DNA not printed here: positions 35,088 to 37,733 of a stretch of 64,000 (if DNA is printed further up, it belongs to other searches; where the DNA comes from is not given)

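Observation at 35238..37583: Distal tail protein g12 fused in frame to a 570-aa unknown module, with an SD-preceded internal start (nested long and short isoforms?)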

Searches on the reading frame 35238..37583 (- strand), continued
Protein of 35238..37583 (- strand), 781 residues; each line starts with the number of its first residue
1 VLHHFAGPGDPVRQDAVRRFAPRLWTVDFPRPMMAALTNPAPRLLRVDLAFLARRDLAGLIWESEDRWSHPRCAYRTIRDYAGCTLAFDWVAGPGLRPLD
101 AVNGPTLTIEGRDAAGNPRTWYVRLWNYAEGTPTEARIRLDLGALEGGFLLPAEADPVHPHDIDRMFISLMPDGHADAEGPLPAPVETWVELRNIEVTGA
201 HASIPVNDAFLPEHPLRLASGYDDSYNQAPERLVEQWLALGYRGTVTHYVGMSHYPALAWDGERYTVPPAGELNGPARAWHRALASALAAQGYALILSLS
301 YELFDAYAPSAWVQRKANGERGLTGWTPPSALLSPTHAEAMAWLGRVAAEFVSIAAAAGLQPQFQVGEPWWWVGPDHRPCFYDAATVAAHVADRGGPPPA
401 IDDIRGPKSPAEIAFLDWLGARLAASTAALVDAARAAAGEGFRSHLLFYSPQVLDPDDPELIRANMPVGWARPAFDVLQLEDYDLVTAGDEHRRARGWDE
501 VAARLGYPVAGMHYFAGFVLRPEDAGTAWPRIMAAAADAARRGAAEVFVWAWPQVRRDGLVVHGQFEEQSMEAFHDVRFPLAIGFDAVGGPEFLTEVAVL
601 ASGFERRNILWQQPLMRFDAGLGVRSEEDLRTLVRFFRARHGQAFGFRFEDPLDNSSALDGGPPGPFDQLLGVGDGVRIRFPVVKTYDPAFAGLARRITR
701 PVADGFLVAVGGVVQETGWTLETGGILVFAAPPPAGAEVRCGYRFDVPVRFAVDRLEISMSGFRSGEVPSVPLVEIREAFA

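Call 49: predict_structure(alignment_id=A1)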
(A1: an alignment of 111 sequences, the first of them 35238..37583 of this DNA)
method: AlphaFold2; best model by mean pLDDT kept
length: 781 residues; sequences in the alignment: 111
mean_pLDDT: 91.4   pTM: 0.86
mean pLDDT of the five models: 91.4, 91.1, 90.3, 89.9, 89.2
residues with pLDDT >= 90: 622; 70-90: 106; 50-70: 31; < 50: 22
segments of 3 or more residues with pLDDT < 50: 566-571, 594-597, 603-612
pLDDT, mean of each block of 10 residues (from residue 1): 85 93 97 97 97 97 96 96 97 97 94 97 96 98 88 82 98 94 97 97 94 93 95 97 96 95 95 97 98 98 97 97 92 97 98 98 97 96 98 98 97 98 98 97 97 95 97 97 94 93 96 95 94 93 93 91 60 75 62 51 47 65 86 90 86 90 94 94 89 81 95 96 92 96 93 87 85 77 40
secondary structure, 60 per line:
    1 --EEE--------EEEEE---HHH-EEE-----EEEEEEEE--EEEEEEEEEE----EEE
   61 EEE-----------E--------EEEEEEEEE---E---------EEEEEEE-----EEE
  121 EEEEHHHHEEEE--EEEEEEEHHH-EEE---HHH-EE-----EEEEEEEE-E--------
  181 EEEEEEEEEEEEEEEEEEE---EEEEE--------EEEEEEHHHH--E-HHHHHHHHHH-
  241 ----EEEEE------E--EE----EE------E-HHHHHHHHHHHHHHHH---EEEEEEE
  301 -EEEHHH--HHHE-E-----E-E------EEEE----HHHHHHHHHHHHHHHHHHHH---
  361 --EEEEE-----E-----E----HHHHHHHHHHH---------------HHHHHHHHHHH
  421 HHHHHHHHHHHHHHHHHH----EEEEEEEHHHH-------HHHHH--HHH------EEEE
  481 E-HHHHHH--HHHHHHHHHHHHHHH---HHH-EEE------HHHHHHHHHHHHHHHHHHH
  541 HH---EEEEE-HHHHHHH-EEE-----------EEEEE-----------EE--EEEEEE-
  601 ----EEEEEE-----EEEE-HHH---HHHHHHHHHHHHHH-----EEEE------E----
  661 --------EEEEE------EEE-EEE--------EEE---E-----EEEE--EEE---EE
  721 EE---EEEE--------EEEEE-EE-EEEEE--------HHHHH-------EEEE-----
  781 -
elements in order (helices of 4 or more, strands of 3 or more residues): E3-5 E14-18 E26-28 E34-41 E44-53 E58-63 E84-92 E106-112 E118-124 H125-128 E129-132 E135-141 E146-148 E163-170 E181-199 E203-207 E216-221 H222-225 H230-239 E245-249 H275-290 E294-300 E302-304 E330-333 H338-357 E363-367 H384-394 H410-438 E443-449 H450-453 H461-465 E477-481 H483-488 H491-505 E513-515 H522-542 E546-550 H552-558 E560-562 E574-578 E594-599 E605-610 E616-619 H627-640 E646-649 E669-673 E680-682 E684-686 E695-697 E707-710 E713-715 E719-722 E726-729 E738-742 E747-751 H760-764 E772-775

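Call 53: fold_search(model_id=the predicted structure, library=pdb)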
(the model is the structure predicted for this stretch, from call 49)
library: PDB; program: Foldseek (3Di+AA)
matches with E <= 10: 1522; with E <= 0.001: 211
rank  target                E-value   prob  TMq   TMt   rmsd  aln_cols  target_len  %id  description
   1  9yf5_SA               5.2e-25  1.00  0.36  0.66   2.9       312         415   31  N4 Empty Particle C6 Tail (released 2025-12-24)
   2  9lc0_M                1.1e-22  1.00  0.35  0.64   2.7       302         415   32  tail complex of mature phage N4 (released 2025-04-16)
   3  9lc0_I                7.4e-17  1.00  0.26  0.15  27.7       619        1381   16  tail complex of mature phage N4 (released 2025-04-16)
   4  9lc0_N                9.2e-17  1.00  0.26  0.17  27.5       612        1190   16  tail complex of mature phage N4 (released 2025-04-16)
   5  8gtc_G                1.7e-16  1.00  0.23  0.78   5.1       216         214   41  Cryo-EM model of the marine siphophage vB_DshS-R4C baseplate-tail complex (released 2023-07-12)
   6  9yf5_LA               8.2e-15  1.00  0.27  0.18  26.4       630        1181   15  N4 Empty Particle C6 Tail (released 2025-12-24)
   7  2w5f_A                4.8e-11  1.00  0.31  0.42  10.2       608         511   10  High resolution crystallographic structure of the Clostridium thermocellum N-terminal endo-1,4-beta-D-xylanase 10B (Xy (released 2010-01-19)
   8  2wys_A                5.3e-11  1.00  0.31  0.42  10.4       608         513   11  High resolution crystallographic structure of the Clostridium thermocellum N-terminal endo-1,4-beta-D-xylanase 10B (Xy (released 2010-08-25)
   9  2w5f_B                5.6e-11  1.00  0.31  0.42   9.7       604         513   10  High resolution crystallographic structure of the Clostridium thermocellum N-terminal endo-1,4-beta-D-xylanase 10B (Xy (released 2010-01-19)
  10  9gtl_A                1.4e-08  1.00  0.18  0.17  26.1       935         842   11  Crystal structure of human lysosomal acid-alpha-glucosidase, GAA, in complex with iminosugar compound 4j (released 2025-10-01)
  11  3voc                  2.0e-08  1.00  0.33  0.56   6.3       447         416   12  Crystal structure of the catalytic domain of beta-amylase from paenibacillus polymyxa (released 2013-02-20)
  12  7upv                  3.5e-08  1.00  0.30  0.49   7.3       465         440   14  Structure of maize BZR1-type beta-amylase provides new insights into its noncatalytic adaptation (released 2022-08-17)
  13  8cb6_A                7.2e-08  1.00  0.20  0.21  25.8       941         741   11  Crystal structure of human lysosomal acid-alpha-glucosidase, GAA, in covalent complex with TAMRA tagged 1,6-Epi-cylcop (released 2023-09-13)
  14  7knc                  8.1e-08  1.00  0.23  0.20  26.9       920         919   10  Crystal structure of the GH31 alpha-xylosidase (Xac1773) from Xanthomonas citri (released 2021-05-26)
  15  8cb1_A                8.6e-08  1.00  0.20  0.21  25.5       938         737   12  Crystal structure of human lysosomal acid-alpha-glucosidase, GAA, in complex with N-PNT-DNM 15 (released 2023-09-13)
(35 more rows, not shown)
